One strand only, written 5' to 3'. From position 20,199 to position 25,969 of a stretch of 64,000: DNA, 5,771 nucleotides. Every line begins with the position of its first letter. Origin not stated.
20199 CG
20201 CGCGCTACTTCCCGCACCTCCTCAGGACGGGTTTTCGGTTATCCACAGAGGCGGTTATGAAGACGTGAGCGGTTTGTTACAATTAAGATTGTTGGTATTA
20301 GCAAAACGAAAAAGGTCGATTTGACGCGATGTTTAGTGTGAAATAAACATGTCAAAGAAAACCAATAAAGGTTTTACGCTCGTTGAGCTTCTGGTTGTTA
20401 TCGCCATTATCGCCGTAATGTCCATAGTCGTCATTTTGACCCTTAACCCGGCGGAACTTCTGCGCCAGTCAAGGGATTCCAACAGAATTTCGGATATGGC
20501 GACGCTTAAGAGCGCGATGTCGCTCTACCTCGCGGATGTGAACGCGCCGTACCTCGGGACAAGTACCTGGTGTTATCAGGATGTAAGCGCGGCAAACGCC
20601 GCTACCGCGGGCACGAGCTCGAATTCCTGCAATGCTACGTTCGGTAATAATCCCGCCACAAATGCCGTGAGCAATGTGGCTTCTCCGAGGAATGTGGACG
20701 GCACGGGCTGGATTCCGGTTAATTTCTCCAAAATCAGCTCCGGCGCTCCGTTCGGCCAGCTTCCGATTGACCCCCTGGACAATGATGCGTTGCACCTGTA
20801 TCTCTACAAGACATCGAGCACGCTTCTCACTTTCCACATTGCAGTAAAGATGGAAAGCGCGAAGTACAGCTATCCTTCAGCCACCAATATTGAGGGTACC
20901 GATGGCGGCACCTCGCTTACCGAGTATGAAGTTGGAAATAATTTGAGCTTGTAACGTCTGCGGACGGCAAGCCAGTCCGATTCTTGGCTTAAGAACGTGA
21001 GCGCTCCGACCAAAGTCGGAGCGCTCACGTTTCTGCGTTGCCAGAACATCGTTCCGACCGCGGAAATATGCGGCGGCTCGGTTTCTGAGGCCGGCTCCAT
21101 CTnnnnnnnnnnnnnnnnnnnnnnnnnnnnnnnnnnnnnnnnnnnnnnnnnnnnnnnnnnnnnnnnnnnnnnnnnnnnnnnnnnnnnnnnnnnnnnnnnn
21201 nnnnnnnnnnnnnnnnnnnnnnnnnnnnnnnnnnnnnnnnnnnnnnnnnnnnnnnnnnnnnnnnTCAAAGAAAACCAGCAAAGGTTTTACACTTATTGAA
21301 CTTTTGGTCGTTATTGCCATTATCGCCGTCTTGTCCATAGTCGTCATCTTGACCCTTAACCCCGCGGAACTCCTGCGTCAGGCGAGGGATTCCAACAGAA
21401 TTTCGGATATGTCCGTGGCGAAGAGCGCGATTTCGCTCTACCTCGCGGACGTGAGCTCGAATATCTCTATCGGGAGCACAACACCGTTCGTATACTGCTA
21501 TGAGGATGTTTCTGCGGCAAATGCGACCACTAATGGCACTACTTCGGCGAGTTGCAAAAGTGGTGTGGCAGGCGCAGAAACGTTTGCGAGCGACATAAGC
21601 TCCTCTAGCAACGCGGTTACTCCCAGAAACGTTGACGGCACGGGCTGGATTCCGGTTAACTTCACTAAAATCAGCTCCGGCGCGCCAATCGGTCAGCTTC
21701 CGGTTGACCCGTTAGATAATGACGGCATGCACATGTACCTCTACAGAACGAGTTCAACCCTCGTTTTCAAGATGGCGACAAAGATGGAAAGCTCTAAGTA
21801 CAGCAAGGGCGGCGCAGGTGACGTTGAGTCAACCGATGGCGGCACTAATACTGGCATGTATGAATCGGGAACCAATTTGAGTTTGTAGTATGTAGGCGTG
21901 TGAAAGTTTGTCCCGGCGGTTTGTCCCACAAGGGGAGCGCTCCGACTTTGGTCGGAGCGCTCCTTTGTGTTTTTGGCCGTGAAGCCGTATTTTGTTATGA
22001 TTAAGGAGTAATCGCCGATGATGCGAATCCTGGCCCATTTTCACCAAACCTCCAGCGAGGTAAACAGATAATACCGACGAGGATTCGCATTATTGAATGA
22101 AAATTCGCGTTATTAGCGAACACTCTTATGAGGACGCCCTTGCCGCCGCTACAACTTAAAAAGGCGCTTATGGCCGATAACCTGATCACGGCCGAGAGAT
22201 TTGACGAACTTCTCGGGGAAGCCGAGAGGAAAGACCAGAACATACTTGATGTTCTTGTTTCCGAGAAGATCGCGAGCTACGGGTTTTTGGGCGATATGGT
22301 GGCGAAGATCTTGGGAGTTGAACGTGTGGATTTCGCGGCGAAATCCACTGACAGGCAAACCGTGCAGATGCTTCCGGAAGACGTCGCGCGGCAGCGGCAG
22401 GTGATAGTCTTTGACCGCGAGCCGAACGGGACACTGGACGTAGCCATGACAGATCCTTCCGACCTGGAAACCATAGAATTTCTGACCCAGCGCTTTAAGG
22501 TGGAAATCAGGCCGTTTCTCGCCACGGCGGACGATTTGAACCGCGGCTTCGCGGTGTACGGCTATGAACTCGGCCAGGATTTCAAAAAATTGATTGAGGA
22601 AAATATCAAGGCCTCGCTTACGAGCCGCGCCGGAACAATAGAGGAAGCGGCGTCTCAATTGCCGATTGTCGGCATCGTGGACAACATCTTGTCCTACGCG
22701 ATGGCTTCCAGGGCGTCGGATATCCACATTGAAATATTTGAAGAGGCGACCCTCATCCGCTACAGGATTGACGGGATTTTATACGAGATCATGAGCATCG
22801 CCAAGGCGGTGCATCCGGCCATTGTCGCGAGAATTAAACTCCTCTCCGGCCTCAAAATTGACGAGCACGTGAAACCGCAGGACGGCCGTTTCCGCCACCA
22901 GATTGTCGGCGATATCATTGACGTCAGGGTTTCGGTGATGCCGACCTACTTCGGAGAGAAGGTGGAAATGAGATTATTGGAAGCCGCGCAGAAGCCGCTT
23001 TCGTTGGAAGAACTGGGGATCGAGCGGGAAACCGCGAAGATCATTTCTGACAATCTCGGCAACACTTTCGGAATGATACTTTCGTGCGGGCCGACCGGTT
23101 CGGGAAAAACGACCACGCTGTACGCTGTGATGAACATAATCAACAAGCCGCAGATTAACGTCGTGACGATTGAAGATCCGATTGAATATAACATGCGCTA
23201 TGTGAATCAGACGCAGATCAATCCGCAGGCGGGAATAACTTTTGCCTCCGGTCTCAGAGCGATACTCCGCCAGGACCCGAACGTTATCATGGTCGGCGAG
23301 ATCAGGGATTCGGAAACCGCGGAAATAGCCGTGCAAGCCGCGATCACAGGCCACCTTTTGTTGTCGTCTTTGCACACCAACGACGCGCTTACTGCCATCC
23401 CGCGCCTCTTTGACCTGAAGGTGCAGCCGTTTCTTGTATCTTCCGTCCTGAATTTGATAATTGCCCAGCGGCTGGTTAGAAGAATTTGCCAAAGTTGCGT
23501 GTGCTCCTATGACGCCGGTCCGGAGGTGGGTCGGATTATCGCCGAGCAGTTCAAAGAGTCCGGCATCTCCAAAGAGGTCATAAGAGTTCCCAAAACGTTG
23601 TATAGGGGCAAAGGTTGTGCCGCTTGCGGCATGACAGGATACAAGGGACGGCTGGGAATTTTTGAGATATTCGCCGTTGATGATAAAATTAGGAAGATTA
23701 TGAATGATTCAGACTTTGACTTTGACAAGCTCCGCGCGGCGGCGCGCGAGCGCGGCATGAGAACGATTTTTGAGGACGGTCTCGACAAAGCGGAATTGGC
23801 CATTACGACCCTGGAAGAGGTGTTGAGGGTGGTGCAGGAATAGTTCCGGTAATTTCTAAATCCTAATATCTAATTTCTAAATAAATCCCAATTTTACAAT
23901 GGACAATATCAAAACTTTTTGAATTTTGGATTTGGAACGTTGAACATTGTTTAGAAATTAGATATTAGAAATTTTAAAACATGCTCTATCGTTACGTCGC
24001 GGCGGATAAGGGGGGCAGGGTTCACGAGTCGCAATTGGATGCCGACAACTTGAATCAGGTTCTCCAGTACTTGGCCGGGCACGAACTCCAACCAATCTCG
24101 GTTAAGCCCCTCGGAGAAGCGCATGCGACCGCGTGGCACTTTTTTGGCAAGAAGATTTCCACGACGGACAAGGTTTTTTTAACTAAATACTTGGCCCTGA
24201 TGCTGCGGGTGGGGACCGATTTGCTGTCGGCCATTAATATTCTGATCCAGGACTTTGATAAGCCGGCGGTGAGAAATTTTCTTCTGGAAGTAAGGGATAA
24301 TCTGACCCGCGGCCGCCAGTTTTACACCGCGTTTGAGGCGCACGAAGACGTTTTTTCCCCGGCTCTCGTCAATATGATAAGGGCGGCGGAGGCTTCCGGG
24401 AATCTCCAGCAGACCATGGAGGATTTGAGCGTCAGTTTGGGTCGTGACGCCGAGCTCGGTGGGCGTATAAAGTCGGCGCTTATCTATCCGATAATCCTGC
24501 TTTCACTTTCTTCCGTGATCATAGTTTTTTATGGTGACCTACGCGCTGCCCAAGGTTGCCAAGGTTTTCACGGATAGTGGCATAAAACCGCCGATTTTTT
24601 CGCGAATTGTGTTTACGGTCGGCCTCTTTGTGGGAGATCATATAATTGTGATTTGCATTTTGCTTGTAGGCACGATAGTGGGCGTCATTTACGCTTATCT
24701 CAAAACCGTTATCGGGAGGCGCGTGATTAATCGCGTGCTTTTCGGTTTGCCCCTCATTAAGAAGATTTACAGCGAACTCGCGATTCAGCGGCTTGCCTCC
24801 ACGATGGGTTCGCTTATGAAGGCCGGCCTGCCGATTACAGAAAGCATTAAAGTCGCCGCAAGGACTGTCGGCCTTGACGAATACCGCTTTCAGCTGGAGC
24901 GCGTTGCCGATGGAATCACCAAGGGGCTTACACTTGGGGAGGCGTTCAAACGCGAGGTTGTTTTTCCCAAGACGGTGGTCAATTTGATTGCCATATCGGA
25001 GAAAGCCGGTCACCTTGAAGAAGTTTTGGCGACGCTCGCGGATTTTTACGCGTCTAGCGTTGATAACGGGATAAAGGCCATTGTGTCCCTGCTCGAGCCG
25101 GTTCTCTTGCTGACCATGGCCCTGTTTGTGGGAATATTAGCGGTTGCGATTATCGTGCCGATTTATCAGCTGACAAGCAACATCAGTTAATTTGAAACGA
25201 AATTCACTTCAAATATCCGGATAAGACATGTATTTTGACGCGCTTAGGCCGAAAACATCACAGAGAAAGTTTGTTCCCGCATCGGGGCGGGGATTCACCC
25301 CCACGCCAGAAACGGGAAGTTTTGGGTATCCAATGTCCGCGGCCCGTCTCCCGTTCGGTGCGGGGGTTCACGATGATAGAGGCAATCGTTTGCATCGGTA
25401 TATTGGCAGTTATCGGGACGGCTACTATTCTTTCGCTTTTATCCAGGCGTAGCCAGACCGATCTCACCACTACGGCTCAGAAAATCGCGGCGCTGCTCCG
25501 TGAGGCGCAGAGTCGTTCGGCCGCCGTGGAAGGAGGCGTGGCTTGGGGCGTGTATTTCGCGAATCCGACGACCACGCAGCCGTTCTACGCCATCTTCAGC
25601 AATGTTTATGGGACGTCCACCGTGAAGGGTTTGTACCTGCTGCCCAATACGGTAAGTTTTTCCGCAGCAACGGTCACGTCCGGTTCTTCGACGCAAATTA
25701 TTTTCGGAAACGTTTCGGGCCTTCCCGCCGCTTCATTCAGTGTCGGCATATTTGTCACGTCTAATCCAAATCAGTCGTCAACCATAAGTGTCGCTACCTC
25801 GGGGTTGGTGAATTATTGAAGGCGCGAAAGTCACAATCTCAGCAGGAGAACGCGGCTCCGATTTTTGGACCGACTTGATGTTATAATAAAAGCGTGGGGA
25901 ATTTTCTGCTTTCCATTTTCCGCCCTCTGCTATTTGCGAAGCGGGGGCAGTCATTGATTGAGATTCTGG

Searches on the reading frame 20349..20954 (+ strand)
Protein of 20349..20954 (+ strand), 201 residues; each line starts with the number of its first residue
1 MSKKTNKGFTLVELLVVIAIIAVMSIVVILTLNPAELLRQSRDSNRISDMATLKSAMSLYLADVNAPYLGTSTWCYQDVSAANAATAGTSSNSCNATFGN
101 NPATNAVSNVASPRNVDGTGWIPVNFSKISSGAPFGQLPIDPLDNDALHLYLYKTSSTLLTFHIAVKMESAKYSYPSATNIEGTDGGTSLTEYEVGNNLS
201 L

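Call 3: search_protein_families(library=pfam, proteins=[window:20349-20954:+], max_evalue=1)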
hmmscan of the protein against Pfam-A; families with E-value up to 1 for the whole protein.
window:20349-20954:+ (201 aa): 1 family
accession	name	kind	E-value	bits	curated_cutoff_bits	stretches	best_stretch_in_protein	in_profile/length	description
PF07963.17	N_methyl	-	2.3e-08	33.7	21.2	1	4-28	2-26/27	Prokaryotic N-terminal methylation motif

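Call 4: search_protein_families(library=ncbifam, proteins=[window:20349-20954:+], max_evalue=1)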
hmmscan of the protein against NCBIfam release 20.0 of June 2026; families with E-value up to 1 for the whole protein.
window:20349-20954:+ (201 aa): 19 families
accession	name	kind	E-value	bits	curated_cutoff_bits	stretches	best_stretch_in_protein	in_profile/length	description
TIGR02532.1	IV_pilin_GFxxxE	domain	4.1e-07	29.6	16.3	1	7-28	2-23/24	prepilin-type N-terminal cleavage/methylation domain-containing protein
TIGR01708.2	typeII_sec_gspH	equivalog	1.6e-06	28.3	80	1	7-35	2-30/169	type II secretion system minor pseudopilin GspH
NF041013.1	T4P_ComGE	equivalog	3.1e-05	24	49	1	4-32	1-29/83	competence type IV pilus minor pilin ComGE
TIGR01710.1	typeII_sec_gspG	equivalog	7.7e-05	22.7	88.85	1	7-64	1-56/134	type II secretion system major pseudopilin GspG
NF007862.0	PRK10574.1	equivalog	8e-05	22.8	138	1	5-30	3-28/145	prepilin peptidase-dependent pilin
NF040999.1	pilin_ComGC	equivalog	8e-05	22.8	75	1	7-31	2-26/84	competence type IV pilus major pilin ComGC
TIGR01711.1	gspJ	equivalog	0.0003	20.6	64.85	1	7-64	1-57/192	type II secretion system minor pseudopilin GspJ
TIGR02596.1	TIGR02596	subfamily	0.0004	20.5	70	1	9-34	1-26/196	Verru_Chthon cassette protein D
NF007800.0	PRK10506.1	equivalog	0.00041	20.2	158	1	3-26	5-28/163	prepilin peptidase-dependent protein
NF040982.1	ComGD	equivalog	0.00088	19.7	70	1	6-32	1-26/139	competence type IV pilus minor pilin ComGD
NF041775.1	typeIV_PilA_Myxo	equivalog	0.0017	18.4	400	1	5-31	9-35/214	type IV pilin protein PilA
TIGR02599.1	TIGR02599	subfamily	0.0029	16.9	256.5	1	8-32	1-25/361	Verru_Chthon cassette protein C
TIGR01707.1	gspI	equivalog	0.007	16.8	44.35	1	8-30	1-23/101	type II secretion system minor pseudopilin GspI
NF041002.1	pilin_ComGF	equivalog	0.0092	16.2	80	1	6-38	1-33/139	competence type IV pilus minor pilin ComGF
NF038304.1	EPS_HpsC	equivalog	0.022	14.4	200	1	3-32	17-45/318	hormogonium polysaccharide secretion pseudopilin HpsC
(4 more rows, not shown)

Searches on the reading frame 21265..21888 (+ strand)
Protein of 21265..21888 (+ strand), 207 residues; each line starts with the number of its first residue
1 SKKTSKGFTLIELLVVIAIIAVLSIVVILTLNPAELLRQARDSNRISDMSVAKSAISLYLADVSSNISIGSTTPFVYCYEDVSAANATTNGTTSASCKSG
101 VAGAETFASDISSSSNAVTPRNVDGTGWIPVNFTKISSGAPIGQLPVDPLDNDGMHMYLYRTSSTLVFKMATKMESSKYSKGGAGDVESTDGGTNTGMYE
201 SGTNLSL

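Call 3: search_protein_families(library=pfam, proteins=[window:21265-21888:+], max_evalue=1)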
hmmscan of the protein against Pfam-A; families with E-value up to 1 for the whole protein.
window:21265-21888:+ (207 aa): 1 family
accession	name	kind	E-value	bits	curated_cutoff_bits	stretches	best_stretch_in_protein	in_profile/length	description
PF07963.17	N_methyl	-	1.4e-08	34.4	21.2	1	3-27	2-26/27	Prokaryotic N-terminal methylation motif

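Call 4: search_protein_families(library=ncbifam, proteins=[window:21265-21888:+], max_evalue=1)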
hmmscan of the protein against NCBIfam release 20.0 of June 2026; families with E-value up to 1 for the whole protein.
window:21265-21888:+ (207 aa): 17 families
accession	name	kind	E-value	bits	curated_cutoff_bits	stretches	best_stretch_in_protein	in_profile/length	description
TIGR02532.1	IV_pilin_GFxxxE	domain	2e-07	30.6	16.3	1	6-27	2-23/24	prepilin-type N-terminal cleavage/methylation domain-containing protein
TIGR01708.2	typeII_sec_gspH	equivalog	9.2e-07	29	80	1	5-36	1-32/169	type II secretion system minor pseudopilin GspH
NF007862.0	PRK10574.1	equivalog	8.5e-06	26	138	1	4-31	3-30/145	prepilin peptidase-dependent pilin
NF040999.1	pilin_ComGC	equivalog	1.9e-05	24.8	75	1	6-31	2-27/84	competence type IV pilus major pilin ComGC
NF041013.1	T4P_ComGE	equivalog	5e-05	23.3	49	1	3-36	1-34/83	competence type IV pilus minor pilin ComGE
TIGR01710.1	typeII_sec_gspG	equivalog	9e-05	22.5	88.85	1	6-63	1-56/134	type II secretion system major pseudopilin GspG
TIGR02596.1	TIGR02596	subfamily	0.00015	21.9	70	1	8-33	1-26/196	Verru_Chthon cassette protein D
TIGR01711.1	gspJ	equivalog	0.00052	19.9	64.85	1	6-32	1-27/192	type II secretion system minor pseudopilin GspJ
NF040982.1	ComGD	equivalog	0.00087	19.7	70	1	6-31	2-27/139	competence type IV pilus minor pilin ComGD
TIGR01707.1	gspI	equivalog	0.00096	19.6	44.35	1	7-63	1-52/101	type II secretion system minor pseudopilin GspI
NF007800.0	PRK10506.1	equivalog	0.0012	18.7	158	1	2-25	5-28/163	prepilin peptidase-dependent protein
NF038304.1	EPS_HpsC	equivalog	0.0026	17.4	200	1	2-31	17-45/318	hormogonium polysaccharide secretion pseudopilin HpsC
TIGR02599.1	TIGR02599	subfamily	0.0035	16.6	256.5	1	7-32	1-26/361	Verru_Chthon cassette protein C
NF041775.1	typeIV_PilA_Myxo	equivalog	0.0054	16.7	400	1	5-29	10-34/214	type IV pilin protein PilA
NF041002.1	pilin_ComGF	equivalog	0.0084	16.3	80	1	6-39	2-35/139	competence type IV pilus minor pilin ComGF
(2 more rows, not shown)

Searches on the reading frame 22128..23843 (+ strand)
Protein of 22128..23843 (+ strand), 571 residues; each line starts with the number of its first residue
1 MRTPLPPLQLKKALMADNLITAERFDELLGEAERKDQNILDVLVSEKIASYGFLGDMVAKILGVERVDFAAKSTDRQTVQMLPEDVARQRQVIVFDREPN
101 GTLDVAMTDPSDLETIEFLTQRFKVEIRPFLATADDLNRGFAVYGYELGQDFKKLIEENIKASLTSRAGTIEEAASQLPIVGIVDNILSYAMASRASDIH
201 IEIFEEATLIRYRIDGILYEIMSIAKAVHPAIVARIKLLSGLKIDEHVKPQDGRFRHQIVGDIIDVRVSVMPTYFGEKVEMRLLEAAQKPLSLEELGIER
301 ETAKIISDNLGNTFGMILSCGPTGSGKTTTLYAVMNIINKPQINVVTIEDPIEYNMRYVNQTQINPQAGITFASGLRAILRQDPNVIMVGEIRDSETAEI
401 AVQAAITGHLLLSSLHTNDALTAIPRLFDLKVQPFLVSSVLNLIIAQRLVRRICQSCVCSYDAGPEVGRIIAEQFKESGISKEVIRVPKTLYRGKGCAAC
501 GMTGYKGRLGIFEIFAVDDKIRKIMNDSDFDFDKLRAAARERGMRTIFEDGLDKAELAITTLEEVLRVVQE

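Call 3: search_protein_families(library=pfam, proteins=[window:22128-23843:+], max_evalue=1)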
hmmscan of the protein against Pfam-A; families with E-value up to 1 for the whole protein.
window:22128-23843:+ (571 aa): 11 families
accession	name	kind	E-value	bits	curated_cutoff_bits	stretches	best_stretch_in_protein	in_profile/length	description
PF00437.27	T2SSE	-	6.2e-118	394.1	24.9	1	174-567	2-370/370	Type II/IV secretion system protein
PF05157.20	MshEN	-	2.7e-14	53.4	23.1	1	62-140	1-79/90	MshEN domain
PF00004.35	AAA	-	0.021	15.7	21.2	1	318-391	2-65/131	ATPase family associated with various cellular activities (AAA)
PF13401.12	AAA_22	-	0.05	14.4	27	1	315-348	6-39/130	AAA domain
PF25199.1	nSTAND_NTPase5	-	0.06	13.6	34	1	317-353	44-81/145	Novel STAND NTPase 5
PF13555.12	AAA_29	-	0.099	12.9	27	1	315-339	23-47/61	P-loop containing region of AAA domain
PF12775.13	AAA_7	-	0.1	12.5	25.8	1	315-348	34-67/181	P-loop containing dynein motor region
PF13173.12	AAA_14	-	0.11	13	27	1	320-403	8-82/129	AAA domain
PF03029.23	ATP_bind_1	-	0.11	12.7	27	1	320-361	2-44/240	Conserved hypothetical ATP binding protein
PF00005.33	ABC_tran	-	0.19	12.8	25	0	320-361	17-51/137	ABC transporter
PF04851.21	ResIII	-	0.21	11.9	22.5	1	316-348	25-59/164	Type III restriction enzyme, res subunit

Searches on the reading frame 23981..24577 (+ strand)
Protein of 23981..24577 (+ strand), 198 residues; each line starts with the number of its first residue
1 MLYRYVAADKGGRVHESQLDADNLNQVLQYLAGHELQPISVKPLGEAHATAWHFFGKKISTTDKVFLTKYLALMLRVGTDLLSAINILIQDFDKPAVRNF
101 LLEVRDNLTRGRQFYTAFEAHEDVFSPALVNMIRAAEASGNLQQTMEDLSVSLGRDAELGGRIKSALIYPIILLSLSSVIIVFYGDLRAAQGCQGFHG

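Call 16: search_protein_families(library=pfam, proteins=[window:23981-24577:+], max_evalue=0.001)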
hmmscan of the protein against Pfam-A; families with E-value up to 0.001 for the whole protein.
window:23981-24577:+ (198 aa): 1 family
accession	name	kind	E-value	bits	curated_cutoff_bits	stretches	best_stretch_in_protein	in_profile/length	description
PF00482.28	T2SSF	-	8.3e-22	77.9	25.2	1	68-184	2-119/125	Type II secretion system (T2SS), protein F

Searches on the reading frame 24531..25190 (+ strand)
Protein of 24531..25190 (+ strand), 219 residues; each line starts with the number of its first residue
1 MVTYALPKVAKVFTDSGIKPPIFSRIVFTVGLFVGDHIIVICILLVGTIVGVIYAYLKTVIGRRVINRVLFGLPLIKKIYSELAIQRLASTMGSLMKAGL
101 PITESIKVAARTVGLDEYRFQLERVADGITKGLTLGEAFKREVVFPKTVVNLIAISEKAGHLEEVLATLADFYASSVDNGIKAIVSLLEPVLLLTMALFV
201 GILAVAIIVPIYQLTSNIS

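Call 16: search_protein_families(library=pfam, proteins=[window:24531-25190:+], max_evalue=0.001)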
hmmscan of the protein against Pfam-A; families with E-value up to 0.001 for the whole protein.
window:24531-25190:+ (219 aa): 1 family
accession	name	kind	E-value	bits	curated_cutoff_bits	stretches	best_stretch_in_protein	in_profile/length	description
PF00482.28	T2SSF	-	4.4e-26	91.7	25.2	1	89-210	2-125/125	Type II secretion system (T2SS), protein F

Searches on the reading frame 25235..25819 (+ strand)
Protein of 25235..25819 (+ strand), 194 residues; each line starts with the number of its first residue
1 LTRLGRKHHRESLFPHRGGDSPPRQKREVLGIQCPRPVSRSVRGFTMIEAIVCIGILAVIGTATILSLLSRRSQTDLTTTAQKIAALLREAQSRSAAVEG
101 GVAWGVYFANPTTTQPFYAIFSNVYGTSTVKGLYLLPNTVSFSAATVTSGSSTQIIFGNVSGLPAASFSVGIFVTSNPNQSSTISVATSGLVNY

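Call 16: search_protein_families(library=pfam, proteins=[window:25235-25819:+], max_evalue=0.001)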
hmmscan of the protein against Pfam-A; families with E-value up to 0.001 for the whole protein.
window:25235-25819:+ (194 aa): 1 family
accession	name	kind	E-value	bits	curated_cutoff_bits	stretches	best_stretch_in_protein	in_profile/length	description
PF07963.17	N_methyl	-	2.5e-05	24.1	21.2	1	40-64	2-26/27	Prokaryotic N-terminal methylation motif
